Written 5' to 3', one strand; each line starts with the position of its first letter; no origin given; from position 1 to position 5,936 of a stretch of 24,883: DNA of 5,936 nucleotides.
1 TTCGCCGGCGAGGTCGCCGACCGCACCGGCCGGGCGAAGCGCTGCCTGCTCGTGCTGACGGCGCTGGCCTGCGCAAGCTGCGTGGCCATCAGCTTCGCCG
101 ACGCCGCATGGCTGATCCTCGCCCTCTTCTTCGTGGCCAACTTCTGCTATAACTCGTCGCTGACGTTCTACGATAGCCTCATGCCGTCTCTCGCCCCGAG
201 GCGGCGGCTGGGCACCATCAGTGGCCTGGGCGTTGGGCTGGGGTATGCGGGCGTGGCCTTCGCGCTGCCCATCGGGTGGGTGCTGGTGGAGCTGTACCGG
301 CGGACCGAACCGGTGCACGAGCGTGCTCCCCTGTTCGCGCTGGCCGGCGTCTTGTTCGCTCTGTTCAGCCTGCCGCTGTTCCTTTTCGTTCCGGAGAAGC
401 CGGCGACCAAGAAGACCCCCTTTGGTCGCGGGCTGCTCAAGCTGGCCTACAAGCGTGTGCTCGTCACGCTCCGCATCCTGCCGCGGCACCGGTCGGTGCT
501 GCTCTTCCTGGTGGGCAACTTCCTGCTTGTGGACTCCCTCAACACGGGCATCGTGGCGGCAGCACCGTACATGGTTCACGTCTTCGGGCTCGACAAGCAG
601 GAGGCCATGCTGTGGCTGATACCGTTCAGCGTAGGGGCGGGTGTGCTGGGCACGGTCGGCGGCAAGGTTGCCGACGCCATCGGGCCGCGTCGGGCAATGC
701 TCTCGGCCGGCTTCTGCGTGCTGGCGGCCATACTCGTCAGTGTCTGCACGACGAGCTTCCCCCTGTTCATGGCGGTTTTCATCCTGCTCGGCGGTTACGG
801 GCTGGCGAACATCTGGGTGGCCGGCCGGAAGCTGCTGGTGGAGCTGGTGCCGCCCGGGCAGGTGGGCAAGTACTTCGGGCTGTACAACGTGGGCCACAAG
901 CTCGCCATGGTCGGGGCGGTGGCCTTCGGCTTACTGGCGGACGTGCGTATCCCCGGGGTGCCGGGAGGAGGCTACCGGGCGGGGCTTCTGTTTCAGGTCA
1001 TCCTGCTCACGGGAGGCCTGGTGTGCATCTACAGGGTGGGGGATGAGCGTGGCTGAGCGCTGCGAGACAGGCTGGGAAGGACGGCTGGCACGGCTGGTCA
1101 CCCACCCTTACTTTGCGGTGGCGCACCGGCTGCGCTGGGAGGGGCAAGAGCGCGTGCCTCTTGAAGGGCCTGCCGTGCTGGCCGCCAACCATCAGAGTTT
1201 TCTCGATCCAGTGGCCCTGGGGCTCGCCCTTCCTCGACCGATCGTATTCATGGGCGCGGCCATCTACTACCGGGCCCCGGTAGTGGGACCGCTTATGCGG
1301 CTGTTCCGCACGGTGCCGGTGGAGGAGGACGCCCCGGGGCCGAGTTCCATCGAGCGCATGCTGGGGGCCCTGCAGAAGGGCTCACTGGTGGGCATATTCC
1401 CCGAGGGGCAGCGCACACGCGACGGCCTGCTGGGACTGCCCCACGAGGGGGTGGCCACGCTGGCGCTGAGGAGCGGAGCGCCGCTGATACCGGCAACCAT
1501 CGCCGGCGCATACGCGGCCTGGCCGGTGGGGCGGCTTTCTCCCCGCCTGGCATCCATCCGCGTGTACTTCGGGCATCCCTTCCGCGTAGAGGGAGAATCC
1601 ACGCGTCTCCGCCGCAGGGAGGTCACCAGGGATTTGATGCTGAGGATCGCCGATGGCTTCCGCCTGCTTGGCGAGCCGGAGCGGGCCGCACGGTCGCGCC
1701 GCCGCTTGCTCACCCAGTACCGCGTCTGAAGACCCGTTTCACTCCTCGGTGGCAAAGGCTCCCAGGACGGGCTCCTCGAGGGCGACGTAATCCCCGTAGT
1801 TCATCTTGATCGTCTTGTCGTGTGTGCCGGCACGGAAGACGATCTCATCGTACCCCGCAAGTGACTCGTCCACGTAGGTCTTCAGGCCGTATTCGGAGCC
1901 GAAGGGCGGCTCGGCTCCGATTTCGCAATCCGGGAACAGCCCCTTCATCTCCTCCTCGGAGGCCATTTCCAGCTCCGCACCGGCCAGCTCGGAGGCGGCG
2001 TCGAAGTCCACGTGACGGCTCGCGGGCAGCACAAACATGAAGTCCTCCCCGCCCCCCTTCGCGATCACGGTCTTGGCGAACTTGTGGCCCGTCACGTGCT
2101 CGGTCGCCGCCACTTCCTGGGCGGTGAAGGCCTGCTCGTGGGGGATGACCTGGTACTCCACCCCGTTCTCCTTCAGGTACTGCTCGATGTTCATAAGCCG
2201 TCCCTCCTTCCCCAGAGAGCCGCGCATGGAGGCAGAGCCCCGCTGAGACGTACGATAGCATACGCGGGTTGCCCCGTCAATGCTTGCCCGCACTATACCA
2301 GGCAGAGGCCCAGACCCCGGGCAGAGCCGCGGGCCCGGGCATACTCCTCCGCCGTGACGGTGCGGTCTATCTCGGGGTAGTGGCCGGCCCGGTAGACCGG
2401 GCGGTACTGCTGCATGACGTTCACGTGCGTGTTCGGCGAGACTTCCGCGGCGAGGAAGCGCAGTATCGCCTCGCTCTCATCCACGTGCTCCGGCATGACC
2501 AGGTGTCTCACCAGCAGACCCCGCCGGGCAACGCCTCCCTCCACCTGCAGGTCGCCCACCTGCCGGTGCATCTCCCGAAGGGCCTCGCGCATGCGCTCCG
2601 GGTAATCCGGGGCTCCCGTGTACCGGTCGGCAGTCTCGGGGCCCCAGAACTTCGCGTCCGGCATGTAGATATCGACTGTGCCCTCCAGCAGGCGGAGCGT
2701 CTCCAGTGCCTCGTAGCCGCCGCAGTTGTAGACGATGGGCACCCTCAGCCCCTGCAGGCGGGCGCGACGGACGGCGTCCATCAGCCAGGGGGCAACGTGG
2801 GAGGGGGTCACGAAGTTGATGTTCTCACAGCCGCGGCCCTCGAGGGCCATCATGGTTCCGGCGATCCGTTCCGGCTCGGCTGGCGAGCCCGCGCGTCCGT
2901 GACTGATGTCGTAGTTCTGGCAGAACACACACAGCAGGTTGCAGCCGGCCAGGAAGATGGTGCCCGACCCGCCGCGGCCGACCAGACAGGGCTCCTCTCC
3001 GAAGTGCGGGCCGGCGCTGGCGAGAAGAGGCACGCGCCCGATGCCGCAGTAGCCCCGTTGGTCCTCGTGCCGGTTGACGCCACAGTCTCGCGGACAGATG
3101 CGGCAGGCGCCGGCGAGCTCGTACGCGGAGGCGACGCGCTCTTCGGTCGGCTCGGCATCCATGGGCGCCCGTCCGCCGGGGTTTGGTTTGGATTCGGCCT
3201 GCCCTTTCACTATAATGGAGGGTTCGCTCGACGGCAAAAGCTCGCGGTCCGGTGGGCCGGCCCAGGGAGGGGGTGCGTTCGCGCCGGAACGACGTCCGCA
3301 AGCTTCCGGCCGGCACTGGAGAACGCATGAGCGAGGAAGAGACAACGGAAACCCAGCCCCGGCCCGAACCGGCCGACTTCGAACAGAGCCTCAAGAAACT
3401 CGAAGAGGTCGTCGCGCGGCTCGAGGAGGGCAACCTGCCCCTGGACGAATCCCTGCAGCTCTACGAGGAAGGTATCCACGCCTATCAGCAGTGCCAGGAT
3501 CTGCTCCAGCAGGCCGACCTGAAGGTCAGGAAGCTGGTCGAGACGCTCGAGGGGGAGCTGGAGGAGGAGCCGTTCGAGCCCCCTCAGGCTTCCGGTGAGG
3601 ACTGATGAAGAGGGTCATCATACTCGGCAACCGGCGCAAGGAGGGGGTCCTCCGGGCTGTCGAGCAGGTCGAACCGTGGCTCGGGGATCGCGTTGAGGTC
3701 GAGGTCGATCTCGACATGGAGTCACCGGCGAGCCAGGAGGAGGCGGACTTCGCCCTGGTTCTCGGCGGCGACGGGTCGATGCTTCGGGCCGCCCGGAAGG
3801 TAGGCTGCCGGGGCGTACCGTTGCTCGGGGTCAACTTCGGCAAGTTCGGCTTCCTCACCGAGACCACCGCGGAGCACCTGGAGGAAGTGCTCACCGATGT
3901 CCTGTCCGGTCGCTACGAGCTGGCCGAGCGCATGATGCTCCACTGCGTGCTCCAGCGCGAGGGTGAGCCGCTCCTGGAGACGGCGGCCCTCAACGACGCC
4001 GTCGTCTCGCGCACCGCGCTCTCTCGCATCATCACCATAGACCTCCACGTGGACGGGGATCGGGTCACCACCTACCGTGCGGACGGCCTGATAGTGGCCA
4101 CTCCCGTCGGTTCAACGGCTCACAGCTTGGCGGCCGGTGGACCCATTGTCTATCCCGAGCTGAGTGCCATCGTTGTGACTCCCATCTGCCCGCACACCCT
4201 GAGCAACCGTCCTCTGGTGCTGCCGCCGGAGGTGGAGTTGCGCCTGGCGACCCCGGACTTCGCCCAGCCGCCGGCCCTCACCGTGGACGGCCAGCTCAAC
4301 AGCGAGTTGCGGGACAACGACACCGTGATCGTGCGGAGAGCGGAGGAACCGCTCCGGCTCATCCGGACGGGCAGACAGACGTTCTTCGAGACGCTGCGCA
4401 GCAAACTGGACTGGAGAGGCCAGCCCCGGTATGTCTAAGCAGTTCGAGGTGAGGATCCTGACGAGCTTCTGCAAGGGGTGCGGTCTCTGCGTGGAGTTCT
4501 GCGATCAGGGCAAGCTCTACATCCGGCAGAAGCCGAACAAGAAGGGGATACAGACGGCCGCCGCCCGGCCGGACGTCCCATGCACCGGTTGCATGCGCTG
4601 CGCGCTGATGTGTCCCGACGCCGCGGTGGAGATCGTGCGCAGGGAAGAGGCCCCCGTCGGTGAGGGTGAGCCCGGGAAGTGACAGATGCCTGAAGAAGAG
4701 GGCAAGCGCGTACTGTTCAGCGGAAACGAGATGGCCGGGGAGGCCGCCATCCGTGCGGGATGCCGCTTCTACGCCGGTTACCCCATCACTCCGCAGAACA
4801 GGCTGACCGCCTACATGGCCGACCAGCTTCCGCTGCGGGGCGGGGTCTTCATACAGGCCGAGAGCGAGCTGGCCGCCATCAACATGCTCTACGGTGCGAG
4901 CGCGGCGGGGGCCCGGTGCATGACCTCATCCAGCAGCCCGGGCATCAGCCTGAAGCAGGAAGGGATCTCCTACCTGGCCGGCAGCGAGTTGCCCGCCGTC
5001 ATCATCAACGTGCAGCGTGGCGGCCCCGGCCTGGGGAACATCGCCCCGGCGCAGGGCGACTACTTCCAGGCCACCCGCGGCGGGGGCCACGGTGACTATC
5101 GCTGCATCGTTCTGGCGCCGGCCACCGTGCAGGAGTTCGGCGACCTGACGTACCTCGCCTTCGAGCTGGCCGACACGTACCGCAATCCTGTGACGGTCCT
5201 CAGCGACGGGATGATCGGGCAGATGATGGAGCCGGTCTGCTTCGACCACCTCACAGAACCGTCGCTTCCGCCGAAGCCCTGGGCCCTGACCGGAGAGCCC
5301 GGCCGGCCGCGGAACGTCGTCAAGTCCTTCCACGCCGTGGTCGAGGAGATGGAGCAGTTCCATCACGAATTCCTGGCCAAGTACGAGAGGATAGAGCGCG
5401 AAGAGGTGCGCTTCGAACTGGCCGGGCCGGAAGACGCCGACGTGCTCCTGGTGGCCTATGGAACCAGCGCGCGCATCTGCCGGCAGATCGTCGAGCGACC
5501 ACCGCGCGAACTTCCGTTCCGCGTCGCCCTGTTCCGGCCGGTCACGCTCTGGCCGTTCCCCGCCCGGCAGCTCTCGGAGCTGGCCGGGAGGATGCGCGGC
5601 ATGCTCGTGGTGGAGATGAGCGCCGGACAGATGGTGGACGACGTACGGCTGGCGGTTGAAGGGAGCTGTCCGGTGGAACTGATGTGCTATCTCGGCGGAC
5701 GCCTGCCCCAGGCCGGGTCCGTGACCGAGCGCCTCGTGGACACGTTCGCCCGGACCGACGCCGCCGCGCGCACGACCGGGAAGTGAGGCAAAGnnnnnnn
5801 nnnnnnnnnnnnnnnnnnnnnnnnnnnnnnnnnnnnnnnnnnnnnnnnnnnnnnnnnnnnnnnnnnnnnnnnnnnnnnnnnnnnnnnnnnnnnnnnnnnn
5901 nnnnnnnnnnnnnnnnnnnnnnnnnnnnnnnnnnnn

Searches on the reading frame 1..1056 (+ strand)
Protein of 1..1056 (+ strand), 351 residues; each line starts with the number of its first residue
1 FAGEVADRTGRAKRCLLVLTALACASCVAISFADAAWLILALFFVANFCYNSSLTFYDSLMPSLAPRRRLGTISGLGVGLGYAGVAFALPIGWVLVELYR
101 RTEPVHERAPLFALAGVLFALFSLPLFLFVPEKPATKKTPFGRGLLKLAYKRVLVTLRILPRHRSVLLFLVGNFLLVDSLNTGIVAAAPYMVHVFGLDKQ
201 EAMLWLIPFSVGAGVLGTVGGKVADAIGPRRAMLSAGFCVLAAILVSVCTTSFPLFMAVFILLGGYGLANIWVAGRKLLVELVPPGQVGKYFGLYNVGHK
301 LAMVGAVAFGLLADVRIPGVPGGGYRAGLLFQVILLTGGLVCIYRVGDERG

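Call 12: search_protein_families(library=pfam, proteins=[window:1-1056:+], max_evalue=0.00001)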
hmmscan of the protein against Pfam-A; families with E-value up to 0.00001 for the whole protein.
window:1-1056:+ (351 aa): 2 families
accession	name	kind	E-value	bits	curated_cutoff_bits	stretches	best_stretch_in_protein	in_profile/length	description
PF07690.21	MFS_1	-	1.5e-26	93.6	33.4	2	179-345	10-172/347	Major Facilitator Superfamily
PF11700.14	ATG22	-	1.6e-26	93.5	24.1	1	72-351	192-477/482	Vacuole effluxer Atg22 like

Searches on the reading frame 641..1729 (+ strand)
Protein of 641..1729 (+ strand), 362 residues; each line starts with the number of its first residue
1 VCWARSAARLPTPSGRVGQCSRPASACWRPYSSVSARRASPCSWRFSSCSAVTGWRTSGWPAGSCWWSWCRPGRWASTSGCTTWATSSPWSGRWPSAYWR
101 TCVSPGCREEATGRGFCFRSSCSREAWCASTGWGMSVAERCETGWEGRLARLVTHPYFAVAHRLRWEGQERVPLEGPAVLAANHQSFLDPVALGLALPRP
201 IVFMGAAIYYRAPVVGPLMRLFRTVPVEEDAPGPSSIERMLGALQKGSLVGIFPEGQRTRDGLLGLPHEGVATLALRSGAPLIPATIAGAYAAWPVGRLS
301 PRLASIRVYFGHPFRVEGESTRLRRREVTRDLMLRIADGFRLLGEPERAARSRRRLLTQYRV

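Call 12: search_protein_families(library=pfam, proteins=[window:641-1729:+], max_evalue=0.00001)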
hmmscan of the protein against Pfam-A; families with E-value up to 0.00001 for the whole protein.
window:641-1729:+ (362 aa): 1 family
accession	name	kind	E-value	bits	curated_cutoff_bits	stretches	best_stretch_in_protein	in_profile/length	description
PF01553.26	Acyltransferase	-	5.3e-26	91.4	23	1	164-287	2-131/132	Acyltransferase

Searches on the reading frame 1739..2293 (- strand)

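Call 12: search_protein_families(library=pfam, proteins=[window:1739-2293:-], max_evalue=0.00001)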
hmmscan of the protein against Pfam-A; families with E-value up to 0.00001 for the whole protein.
window:1739-2293:- (184 aa): 1 family
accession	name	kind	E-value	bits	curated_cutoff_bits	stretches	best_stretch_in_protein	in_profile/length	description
PF04073.20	tRNA_edit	-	1.7e-28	99.6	25.5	1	52-170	1-121/123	Aminoacyl-tRNA editing domain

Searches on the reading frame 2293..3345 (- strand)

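Call 12: search_protein_families(library=pfam, proteins=[window:2293-3345:-], max_evalue=0.00001)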
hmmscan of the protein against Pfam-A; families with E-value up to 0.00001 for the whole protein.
window:2293-3345:- (350 aa): 1 family
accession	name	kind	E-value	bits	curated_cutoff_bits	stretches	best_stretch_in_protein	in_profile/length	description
PF04055.27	Radical_SAM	-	1.7e-08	35.3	29.5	1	130-297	2-165/166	Radical SAM superfamily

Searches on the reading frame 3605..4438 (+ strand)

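Call 12: search_protein_families(library=pfam, proteins=[window:3605-4438:+], max_evalue=0.00001)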
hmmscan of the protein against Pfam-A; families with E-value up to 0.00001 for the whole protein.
window:3605-4438:+ (277 aa): 2 families
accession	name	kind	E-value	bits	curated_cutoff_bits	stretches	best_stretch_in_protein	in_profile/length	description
PF20143.4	NAD_kinase_C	-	1.2e-33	115.9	23.7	1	129-254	1-125/126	ATP-NAD kinase C-terminal domain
PF01513.26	NAD_kinase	-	1.3e-17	64.7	25.5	1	44-104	70-130/130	ATP-NAD kinase N-terminal domain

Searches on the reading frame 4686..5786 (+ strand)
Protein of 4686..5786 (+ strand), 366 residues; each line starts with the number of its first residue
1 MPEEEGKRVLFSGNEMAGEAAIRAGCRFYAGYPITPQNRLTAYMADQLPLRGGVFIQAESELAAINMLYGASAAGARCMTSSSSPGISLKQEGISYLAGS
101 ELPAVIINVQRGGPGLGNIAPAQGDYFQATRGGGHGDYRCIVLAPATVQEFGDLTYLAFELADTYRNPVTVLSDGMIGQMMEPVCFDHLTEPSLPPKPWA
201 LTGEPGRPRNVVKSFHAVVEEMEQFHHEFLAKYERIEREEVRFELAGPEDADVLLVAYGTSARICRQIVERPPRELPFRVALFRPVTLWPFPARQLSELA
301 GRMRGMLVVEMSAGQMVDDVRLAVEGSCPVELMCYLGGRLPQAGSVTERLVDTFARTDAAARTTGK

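Call 12: search_protein_families(library=pfam, proteins=[window:4686-5786:+], max_evalue=0.00001)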
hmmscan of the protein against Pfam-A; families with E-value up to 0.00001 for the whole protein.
window:4686-5786:+ (366 aa): 2 families
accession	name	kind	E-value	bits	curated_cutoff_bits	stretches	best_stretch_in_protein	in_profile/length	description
PF01855.24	POR_N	-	5.4e-50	170.7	27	1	19-189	1-170/231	Pyruvate flavodoxin/ferredoxin oxidoreductase, thiamine diP-bdg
PF17147.9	PFOR_II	-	1.4e-16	61.1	27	1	251-343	1-99/102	Pyruvate:ferredoxin oxidoreductase core domain II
